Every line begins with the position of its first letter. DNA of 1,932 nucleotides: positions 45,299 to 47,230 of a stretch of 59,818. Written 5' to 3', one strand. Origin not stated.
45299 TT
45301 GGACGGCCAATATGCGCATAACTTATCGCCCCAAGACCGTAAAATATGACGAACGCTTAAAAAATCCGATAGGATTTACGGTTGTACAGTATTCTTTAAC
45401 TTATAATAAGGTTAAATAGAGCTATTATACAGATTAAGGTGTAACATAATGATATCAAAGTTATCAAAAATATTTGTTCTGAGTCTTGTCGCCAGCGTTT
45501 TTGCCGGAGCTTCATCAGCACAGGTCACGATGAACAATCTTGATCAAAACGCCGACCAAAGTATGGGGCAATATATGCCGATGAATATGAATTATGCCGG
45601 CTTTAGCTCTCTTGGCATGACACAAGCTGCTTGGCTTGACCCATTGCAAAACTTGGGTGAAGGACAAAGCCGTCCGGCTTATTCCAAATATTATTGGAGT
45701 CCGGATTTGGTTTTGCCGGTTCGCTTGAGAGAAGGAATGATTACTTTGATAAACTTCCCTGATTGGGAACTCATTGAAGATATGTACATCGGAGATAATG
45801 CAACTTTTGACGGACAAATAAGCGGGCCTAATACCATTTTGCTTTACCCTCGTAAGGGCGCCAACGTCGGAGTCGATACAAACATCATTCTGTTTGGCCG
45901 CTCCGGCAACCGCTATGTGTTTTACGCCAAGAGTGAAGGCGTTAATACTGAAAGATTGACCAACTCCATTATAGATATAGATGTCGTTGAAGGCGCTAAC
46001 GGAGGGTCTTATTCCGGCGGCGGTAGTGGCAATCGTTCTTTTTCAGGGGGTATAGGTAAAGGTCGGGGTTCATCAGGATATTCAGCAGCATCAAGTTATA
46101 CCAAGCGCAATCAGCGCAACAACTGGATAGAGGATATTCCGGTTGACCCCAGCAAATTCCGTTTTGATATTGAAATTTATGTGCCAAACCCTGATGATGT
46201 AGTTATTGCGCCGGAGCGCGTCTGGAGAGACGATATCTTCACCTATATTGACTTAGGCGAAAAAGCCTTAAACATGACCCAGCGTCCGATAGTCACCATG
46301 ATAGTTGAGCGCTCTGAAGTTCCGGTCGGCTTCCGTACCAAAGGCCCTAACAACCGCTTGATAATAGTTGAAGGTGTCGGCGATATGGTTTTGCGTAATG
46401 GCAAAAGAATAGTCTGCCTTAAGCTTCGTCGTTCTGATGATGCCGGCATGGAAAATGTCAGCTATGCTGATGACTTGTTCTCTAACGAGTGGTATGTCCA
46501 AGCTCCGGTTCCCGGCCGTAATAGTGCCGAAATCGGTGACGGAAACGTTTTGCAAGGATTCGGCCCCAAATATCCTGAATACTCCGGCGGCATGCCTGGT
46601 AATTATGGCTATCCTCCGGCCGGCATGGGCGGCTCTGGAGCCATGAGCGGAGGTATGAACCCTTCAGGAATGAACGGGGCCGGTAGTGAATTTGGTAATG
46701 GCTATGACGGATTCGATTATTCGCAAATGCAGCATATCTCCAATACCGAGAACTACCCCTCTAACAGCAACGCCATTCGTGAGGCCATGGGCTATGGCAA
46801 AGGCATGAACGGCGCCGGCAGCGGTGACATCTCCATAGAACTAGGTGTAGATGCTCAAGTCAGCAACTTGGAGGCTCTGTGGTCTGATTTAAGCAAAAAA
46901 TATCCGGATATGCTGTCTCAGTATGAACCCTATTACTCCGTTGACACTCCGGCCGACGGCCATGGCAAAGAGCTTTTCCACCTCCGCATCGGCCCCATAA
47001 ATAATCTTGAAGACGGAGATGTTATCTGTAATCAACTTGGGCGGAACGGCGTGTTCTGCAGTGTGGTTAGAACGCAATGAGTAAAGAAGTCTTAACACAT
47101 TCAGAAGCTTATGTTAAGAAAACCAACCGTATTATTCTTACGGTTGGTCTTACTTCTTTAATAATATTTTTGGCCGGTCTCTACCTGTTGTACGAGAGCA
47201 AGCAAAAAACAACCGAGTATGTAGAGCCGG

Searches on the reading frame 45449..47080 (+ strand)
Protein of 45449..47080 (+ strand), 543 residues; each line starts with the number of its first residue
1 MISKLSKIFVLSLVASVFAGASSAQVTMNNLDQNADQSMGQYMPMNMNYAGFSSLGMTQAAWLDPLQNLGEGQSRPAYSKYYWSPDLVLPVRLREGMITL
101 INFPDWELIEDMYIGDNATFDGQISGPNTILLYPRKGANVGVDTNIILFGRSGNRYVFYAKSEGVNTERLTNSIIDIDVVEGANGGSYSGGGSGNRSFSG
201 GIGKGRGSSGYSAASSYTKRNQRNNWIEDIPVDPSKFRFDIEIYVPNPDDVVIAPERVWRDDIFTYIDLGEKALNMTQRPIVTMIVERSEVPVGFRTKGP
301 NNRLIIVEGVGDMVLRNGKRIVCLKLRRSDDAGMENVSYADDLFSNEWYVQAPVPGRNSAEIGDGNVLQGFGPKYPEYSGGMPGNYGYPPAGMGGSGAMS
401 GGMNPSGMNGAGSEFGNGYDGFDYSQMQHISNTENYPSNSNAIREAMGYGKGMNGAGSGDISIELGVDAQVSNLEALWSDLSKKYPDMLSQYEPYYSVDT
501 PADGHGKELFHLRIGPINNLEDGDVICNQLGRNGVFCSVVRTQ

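Call 3: search_protein_families(library=pfam, proteins=[window:45449-47080:+], max_evalue=0.01)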
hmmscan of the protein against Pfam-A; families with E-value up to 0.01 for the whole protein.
window:45449-47080:+ (543 aa): 2 families
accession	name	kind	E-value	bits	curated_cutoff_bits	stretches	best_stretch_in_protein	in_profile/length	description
PF03524.21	CagX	-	1.4e-11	45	34.2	1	79-324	4-195/198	Conjugal transfer protein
PF05036.18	SPOR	-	0.0015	19.2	21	1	469-541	13-76/76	SPOR domain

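Call 5: search_protein_families(library=ncbifam, proteins=[window:45449-47080:+], max_evalue=0.01)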
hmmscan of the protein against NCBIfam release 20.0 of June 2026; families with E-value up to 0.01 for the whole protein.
window:45449-47080:+ (543 aa): 1 family
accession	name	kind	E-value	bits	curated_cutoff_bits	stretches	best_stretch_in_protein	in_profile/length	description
TIGR02781.1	VirB9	equivalog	2.2e-07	30.7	217.7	0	249-324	173-243/248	P-type conjugative transfer protein VirB9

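Call 39: search_solved_structures(query=window:45449-47077:+, max_evalue=0.01)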
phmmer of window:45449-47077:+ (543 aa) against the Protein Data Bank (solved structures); distinct sequences matched with E-value up to 0.01: 1.
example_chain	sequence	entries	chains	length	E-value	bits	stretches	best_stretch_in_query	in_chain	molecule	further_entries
8p1s_A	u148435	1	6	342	0.004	18.7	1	52-125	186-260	Bifidobacterium asteroides alpha-L-fucosidase (TT1819)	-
